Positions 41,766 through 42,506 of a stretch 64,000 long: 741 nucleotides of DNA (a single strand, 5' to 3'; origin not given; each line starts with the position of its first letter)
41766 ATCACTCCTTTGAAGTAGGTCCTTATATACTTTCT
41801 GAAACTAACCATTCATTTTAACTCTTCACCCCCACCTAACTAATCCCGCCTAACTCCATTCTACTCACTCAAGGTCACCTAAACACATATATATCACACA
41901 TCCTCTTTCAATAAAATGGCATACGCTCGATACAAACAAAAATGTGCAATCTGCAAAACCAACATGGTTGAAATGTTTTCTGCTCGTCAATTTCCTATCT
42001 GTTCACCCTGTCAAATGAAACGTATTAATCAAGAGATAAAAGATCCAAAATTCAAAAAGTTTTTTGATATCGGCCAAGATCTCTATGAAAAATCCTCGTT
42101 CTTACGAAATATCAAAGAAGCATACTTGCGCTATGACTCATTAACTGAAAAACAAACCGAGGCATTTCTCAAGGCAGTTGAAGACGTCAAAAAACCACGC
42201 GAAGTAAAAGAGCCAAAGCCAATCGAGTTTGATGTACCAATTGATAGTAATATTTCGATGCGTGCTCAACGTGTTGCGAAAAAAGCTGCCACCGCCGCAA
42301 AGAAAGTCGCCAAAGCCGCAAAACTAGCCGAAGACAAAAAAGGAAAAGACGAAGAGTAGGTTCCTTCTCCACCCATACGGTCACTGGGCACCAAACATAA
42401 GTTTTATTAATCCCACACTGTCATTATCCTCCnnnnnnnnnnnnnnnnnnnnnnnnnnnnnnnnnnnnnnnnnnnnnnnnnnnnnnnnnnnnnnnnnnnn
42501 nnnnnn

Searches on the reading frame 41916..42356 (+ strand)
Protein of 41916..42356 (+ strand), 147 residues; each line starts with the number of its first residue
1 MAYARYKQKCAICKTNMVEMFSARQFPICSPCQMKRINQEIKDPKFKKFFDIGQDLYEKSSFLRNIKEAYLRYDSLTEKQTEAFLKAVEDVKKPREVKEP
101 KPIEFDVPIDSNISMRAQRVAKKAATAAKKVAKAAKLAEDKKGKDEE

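Call 10: search_protein_families(library=pfam, proteins=[window:41916-42356:+], max_evalue=0.001)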
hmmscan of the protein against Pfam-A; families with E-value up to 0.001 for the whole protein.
window:41916-42356:+ (147 aa): 0 families

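Call 65: find_homologous_proteins(query=window:41916-42356:+, max_evalue=0.00001)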
Query window:41916-42356:+ (147 aa): 82 proteins with E <= 0.00001 among 775 candidates.
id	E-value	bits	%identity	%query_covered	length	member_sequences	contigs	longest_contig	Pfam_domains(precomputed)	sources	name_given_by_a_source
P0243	2.2e-76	272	88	100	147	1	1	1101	-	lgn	-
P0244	6.4e-76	271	100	89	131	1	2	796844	-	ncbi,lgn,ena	-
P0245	2.0e-60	221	79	90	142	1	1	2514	-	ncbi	-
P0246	7.6e-58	212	77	82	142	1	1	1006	-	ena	-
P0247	1.0e-49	186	67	79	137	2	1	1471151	-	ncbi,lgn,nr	ncbi:hypothetical protein HYV86_03750 [Candidatus Woesearchaeota archaeon]|nr:hypothetical protein [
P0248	1.8e-49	185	76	87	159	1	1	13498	-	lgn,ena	-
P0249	2.8e-48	181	70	80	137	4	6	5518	-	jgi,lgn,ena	-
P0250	5.5e-46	174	66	78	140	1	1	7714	-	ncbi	-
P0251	1.8e-40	156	72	69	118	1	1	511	-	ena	-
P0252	8.9e-39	151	66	66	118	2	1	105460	-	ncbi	-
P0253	2.8e-36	143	66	69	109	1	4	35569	-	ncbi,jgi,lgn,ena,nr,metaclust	ncbi:hypothetical protein COY27_06050 [Candidatus Woesearchaeota archaeon CG_4_10_14_0_2_um_filter_3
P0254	8.1e-36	141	67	63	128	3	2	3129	-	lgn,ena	-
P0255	1.6e-34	137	72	63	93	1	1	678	-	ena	-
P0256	4.2e-34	136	64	68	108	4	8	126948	-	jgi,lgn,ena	jgi:hypothetical protein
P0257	8.4e-34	135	54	86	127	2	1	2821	-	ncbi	-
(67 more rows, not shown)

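Call 66: find_encoding_contigs(protein=P0243, flank=2000, max_places=2)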
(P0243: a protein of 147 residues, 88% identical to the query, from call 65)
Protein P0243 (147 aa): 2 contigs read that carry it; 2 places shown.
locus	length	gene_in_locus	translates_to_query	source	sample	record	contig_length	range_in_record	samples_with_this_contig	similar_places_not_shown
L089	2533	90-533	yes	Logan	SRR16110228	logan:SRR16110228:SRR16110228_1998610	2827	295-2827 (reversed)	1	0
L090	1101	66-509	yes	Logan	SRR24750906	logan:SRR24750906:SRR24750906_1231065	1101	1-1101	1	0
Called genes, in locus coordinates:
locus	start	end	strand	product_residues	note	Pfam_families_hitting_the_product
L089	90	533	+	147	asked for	-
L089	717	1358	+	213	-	PF00687:Ribosomal_L1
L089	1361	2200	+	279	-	PF00466:Ribosomal_L10, PF17777:RL10P_insert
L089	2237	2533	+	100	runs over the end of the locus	PF00428:Ribosomal_60s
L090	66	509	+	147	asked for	-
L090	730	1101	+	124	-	?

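Call 67: find_encoding_contigs(protein=P0250, flank=8000, max_places=1)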
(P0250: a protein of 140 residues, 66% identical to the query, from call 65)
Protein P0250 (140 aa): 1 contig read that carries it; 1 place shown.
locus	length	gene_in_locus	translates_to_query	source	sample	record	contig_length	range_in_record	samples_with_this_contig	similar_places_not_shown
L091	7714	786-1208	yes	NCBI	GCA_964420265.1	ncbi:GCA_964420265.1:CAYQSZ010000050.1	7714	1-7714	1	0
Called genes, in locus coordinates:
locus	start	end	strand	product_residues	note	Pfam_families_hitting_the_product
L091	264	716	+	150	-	-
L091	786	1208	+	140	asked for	-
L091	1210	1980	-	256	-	-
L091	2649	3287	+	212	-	PF00687:Ribosomal_L1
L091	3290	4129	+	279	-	PF00466:Ribosomal_L10, PF17777:RL10P_insert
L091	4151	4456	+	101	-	-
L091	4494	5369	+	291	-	PF23435:DUF7121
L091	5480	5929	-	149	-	-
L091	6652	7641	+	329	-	PF01966:HD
